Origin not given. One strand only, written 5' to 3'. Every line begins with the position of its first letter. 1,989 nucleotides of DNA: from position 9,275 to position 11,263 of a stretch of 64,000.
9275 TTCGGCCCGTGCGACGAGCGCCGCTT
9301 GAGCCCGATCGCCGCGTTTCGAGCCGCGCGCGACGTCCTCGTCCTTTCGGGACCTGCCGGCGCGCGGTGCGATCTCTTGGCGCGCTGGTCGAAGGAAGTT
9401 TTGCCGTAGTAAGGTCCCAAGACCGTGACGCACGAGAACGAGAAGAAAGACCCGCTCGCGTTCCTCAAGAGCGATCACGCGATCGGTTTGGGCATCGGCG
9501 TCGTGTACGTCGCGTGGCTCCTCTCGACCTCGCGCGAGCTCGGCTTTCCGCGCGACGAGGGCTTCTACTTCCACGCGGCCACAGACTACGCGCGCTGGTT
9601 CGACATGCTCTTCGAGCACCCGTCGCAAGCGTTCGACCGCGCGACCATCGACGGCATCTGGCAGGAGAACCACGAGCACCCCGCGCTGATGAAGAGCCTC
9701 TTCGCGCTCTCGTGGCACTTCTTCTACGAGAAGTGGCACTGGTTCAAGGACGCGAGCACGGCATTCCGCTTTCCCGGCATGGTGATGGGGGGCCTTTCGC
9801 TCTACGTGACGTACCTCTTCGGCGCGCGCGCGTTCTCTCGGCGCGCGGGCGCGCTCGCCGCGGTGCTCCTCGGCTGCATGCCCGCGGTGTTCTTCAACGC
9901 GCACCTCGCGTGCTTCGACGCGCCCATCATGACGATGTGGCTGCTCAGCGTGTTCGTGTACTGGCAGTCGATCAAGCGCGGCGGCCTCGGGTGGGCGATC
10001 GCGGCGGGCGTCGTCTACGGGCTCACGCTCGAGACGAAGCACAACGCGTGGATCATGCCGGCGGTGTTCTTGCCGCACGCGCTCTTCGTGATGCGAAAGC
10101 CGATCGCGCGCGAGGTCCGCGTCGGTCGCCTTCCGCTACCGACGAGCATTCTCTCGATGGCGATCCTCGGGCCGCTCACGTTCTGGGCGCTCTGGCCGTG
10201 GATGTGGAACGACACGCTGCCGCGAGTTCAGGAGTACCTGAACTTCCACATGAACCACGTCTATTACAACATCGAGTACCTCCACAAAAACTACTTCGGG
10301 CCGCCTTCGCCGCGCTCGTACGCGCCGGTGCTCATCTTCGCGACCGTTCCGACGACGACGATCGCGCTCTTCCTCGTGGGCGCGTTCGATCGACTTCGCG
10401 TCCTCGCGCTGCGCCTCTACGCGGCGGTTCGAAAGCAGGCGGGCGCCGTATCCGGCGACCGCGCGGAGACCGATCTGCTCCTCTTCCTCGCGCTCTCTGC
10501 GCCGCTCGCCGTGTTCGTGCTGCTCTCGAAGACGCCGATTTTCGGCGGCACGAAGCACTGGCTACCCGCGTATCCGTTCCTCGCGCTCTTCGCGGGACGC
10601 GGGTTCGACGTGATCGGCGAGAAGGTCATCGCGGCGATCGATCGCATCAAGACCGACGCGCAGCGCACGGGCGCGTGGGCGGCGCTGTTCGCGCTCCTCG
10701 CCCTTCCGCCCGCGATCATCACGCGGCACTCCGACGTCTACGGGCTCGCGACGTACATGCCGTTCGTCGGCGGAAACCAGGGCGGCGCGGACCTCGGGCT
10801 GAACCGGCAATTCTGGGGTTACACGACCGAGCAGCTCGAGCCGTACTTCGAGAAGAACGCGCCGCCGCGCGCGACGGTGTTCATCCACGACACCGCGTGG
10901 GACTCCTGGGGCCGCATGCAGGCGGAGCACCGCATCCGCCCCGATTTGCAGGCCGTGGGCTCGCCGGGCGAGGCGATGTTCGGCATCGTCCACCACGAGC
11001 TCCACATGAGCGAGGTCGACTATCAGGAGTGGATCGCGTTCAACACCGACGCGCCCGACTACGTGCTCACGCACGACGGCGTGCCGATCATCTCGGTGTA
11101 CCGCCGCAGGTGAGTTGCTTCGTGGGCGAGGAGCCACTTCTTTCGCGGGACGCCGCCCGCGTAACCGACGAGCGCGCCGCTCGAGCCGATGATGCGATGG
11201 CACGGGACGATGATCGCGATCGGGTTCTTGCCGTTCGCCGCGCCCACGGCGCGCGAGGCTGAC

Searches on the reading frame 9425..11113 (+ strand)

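Call 11: search_protein_families(library=pfam, proteins=[window:9425-11113:+], max_evalue=0.001)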
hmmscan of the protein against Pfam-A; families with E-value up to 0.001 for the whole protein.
window:9425-11113:+ (562 aa): 2 families
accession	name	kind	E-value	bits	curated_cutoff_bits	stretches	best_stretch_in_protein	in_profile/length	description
PF13231.12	PMT_2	-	9.2e-11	42.6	26.1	1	107-254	17-160/160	Dolichyl-phosphate-mannose-protein mannosyltransferase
PF02366.24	PMT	-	1.7e-06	28.2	22.7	1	84-219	44-196/245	Dolichyl-phosphate-mannose-protein mannosyltransferase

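Call 48: search_protein_families(library=ncbifam, proteins=[window:9425-11113:+], max_evalue=0.001)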
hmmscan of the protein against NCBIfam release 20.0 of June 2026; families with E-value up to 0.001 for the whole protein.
window:9425-11113:+ (562 aa): 1 family
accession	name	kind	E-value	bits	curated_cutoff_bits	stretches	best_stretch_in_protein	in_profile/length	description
TIGR03663.1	TIGR03663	subfamily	4.3e-05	22.7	126.25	1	105-223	64-181/435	flippase activity-associated protein Agl23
